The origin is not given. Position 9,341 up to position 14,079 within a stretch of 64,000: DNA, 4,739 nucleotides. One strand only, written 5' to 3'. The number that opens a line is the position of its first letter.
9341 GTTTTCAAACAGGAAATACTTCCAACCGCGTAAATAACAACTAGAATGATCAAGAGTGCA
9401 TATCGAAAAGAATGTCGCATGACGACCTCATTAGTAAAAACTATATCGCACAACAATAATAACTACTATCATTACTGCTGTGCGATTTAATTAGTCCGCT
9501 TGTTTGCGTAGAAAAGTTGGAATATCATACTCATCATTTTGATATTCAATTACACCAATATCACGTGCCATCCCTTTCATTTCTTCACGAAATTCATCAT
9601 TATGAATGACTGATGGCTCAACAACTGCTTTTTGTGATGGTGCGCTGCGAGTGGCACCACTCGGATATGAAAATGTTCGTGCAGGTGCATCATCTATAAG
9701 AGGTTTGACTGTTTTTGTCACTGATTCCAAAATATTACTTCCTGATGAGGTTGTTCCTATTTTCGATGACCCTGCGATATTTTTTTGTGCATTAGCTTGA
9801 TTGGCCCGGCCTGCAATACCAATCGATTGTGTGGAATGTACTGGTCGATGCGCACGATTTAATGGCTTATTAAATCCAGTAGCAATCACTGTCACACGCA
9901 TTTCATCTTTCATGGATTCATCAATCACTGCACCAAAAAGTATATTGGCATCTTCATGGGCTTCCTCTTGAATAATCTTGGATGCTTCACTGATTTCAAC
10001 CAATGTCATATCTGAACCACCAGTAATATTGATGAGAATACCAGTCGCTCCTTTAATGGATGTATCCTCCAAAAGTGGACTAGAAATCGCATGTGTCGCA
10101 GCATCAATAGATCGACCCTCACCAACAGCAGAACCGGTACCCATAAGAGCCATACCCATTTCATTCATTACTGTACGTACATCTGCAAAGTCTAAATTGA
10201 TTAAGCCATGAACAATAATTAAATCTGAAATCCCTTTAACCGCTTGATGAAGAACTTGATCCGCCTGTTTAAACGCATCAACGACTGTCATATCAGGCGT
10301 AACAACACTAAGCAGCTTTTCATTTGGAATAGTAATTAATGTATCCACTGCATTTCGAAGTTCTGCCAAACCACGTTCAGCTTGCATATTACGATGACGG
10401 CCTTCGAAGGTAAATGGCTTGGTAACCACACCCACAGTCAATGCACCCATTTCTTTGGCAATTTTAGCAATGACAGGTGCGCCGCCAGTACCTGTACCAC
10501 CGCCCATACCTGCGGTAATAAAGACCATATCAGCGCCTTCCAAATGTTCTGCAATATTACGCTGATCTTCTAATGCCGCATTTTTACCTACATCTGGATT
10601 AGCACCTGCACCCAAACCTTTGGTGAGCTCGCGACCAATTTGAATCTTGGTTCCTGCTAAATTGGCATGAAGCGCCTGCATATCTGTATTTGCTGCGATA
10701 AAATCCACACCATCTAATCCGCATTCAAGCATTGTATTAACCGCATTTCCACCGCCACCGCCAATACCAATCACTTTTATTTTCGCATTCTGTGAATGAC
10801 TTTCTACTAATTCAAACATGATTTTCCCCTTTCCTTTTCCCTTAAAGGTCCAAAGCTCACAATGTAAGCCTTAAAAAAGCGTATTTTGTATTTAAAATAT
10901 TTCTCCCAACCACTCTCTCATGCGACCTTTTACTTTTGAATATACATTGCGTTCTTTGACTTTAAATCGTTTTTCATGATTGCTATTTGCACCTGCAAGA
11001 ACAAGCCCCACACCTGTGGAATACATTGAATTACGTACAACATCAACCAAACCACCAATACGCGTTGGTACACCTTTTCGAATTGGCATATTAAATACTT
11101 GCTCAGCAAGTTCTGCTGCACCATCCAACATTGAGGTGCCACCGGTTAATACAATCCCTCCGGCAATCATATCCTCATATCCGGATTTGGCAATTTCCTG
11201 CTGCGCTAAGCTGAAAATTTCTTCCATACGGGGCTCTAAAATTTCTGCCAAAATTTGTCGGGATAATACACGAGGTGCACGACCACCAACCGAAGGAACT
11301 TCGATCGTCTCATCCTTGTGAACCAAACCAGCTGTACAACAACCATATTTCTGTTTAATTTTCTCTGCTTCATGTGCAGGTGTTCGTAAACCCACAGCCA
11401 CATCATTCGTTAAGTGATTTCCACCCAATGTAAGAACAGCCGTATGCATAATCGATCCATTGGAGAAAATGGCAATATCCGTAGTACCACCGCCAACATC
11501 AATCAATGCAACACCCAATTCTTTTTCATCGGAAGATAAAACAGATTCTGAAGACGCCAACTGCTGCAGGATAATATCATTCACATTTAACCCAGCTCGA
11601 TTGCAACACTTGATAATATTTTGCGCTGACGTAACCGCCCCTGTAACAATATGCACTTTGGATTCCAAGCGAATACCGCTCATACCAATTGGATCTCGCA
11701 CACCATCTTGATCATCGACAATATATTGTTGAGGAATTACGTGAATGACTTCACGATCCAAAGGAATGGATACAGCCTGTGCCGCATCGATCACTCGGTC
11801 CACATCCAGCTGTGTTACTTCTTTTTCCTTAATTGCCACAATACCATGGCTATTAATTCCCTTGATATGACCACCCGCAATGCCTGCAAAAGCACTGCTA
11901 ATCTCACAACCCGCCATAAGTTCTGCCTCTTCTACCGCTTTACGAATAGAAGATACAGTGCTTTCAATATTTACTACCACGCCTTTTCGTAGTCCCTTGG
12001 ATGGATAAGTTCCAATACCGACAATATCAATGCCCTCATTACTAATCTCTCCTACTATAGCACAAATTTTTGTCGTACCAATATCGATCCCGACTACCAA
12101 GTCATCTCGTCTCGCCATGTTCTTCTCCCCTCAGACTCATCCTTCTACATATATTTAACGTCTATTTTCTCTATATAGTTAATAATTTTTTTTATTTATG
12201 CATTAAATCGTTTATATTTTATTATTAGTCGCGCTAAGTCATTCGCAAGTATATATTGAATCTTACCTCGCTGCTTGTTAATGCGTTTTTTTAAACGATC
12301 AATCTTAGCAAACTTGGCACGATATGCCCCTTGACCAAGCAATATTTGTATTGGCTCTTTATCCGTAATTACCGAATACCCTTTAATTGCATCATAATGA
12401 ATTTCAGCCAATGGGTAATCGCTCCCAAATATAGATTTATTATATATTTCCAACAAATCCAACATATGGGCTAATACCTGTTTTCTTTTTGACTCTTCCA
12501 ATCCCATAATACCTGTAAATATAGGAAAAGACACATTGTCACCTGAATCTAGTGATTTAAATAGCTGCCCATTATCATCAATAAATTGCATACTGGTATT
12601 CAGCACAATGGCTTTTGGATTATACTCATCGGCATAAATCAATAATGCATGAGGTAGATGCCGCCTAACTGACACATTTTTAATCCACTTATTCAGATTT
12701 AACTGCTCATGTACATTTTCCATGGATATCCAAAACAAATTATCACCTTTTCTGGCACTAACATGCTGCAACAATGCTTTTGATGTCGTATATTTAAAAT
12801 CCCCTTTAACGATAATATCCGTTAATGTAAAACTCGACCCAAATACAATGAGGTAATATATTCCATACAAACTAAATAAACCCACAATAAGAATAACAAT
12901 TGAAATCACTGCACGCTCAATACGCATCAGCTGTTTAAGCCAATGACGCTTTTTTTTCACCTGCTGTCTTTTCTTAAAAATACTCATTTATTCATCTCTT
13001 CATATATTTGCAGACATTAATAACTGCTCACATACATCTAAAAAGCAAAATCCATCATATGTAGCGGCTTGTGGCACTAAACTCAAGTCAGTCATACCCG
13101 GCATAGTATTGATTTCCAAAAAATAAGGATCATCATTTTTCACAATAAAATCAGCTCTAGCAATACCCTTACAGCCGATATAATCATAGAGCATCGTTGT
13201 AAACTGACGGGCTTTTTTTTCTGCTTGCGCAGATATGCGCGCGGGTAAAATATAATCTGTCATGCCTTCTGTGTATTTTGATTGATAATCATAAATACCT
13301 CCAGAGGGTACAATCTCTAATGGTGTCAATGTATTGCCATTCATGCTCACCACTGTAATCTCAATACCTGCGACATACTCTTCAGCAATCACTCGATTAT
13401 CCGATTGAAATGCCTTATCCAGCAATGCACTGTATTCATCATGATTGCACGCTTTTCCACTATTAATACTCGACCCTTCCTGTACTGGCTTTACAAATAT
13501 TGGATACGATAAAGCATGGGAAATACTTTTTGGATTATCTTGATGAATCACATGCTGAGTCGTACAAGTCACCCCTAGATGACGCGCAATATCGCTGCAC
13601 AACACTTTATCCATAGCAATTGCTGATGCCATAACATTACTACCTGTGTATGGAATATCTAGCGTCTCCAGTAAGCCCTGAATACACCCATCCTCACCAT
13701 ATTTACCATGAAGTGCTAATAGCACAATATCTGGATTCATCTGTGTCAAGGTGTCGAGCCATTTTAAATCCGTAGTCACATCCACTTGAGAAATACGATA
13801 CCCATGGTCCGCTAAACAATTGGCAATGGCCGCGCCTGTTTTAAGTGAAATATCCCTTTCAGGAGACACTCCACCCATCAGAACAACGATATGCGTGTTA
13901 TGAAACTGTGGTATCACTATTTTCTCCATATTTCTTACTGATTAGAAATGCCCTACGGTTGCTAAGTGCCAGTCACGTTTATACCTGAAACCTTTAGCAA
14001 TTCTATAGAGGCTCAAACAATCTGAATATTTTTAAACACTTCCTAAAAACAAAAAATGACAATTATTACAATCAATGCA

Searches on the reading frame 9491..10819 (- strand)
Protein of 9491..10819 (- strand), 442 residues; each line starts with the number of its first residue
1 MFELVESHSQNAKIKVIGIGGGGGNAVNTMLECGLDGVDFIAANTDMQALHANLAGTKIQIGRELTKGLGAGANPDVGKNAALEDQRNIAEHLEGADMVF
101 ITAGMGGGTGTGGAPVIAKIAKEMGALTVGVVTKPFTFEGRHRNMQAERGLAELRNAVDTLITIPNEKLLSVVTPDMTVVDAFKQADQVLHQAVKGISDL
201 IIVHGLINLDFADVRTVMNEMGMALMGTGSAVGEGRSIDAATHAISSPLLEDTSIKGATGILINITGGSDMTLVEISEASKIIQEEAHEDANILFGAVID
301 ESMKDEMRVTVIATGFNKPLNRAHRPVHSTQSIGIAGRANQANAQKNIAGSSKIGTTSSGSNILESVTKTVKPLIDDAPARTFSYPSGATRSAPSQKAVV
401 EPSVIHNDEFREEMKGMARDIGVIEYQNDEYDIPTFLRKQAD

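Call 64: search_protein_families(library=pfam, proteins=[window:9491-10819:-], max_evalue=0.00001)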
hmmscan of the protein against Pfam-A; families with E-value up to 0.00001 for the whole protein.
window:9491-10819:- (442 aa): 2 families
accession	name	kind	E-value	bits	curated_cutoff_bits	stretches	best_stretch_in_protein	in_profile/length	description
PF00091.31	Tubulin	-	1.1e-49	169.7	33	1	13-173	1-189/190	Tubulin/FtsZ family, GTPase domain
PF12327.13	FtsZ_C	-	8.5e-35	119.4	27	1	222-316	1-94/95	FtsZ family, C-terminal domain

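Call 65: find_homologous_proteins(query=window:9494-10819:-, max_evalue=1e-50)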
Query window:9494-10819:- (442 aa): 8000 proteins with E <= 1e-50 among 8000 candidates; the best 120 are listed.
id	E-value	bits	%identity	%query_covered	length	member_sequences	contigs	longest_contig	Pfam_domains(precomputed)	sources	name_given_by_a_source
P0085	2.1e-281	951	100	100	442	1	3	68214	PF00091.32,PF12327.14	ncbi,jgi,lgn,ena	-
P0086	3.6e-201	687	74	100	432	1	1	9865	PF00091.32,PF12327.14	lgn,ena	-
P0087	9.4e-199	679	75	100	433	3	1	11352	PF00091.32,PF12327.14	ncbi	-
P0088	2.6e-198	677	73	100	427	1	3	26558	PF00091.32,PF12327.14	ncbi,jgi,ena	-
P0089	3.6e-193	660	71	100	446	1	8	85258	PF00091.32,PF12327.14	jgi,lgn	jgi:cell division protein FtsZ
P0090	1.8e-192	658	72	100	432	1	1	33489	PF00091.32,PF12327.14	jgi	jgi:cell division protein FtsZ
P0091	4.5e-190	650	71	100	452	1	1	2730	PF00091.32,PF12327.14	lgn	-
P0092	1.8e-189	648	72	100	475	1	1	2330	PF00091.32,PF12327.14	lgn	-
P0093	6.8e-189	646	71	100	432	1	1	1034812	PF00091.32,PF12327.14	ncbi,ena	-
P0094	8.7e-189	646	69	100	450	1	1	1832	PF00091.32,PF12327.14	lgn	-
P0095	3.2e-188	644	70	100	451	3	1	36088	PF00091.32,PF12327.14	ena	-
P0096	2.2e-187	641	71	100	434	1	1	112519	PF00091.32,PF12327.14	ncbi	ncbi:MAG: cell division protein FtsZ [Pseudomonadota bacterium]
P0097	2.7e-187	641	70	100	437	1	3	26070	PF00091.32,PF12327.14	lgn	-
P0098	5.9e-187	640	70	100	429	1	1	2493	PF00091.32,PF12327.14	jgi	-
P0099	2.4e-186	638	69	100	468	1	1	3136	PF00091.32,PF12327.14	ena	-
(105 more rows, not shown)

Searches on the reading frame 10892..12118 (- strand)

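Call 64: search_protein_families(library=pfam, proteins=[window:10892-12118:-], max_evalue=0.00001)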
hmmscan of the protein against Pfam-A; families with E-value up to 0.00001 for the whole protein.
window:10892-12118:- (408 aa): 5 families
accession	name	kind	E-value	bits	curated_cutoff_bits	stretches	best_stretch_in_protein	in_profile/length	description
PF14450.12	FtsA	-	4.4e-51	173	31.8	2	204-371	1-127/127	Cell division protein FtsA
PF02491.25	SHS2_FTSA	-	5.5e-33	113.6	25.4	1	82-159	1-79/79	SHS2 domain inserted in FTSA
PF06723.19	MreB_Mbl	-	5.8e-13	48.8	27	1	201-347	145-302/327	MreB/Mbl protein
PF11104.14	PilM_2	-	4.2e-09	36.2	27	1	189-257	168-236/340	Type IV pilus assembly protein PilM;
PF06277.17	EutA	-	2.5e-08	33.7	27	1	175-255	119-198/475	Ethanolamine utilisation protein EutA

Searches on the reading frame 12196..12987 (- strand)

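Call 64: search_protein_families(library=pfam, proteins=[window:12196-12987:-], max_evalue=0.00001)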
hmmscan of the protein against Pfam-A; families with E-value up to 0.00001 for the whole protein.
window:12196-12987:- (263 aa): 2 families
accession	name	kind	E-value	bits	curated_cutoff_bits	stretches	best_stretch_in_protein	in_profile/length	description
PF08478.15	POTRA_1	-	5.7e-13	49.4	23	1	53-122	1-69/69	POTRA domain, FtsQ-type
PF03799.20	FtsQ_DivIB_C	-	1.5e-07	32.7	21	1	133-246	9-111/114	Cell division protein FtsQ/DivIB, C-terminal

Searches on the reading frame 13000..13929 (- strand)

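Call 64: search_protein_families(library=pfam, proteins=[window:13000-13929:-], max_evalue=0.00001)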
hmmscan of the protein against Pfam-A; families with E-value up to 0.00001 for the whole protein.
window:13000-13929:- (309 aa): 3 families
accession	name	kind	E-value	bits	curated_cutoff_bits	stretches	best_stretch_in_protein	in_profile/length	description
PF07478.18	Dala_Dala_lig_C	-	8e-47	159.8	24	1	122-304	17-203/204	D-ala D-ala ligase C-terminus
PF01820.27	Dala_Dala_lig_N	-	2.1e-21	77.1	34.6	2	64-97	88-121/121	D-ala D-ala ligase N-terminus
PF02655.19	ATP-grasp_3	-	2.7e-06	28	23.2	1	140-275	30-155/160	ATP-grasp domain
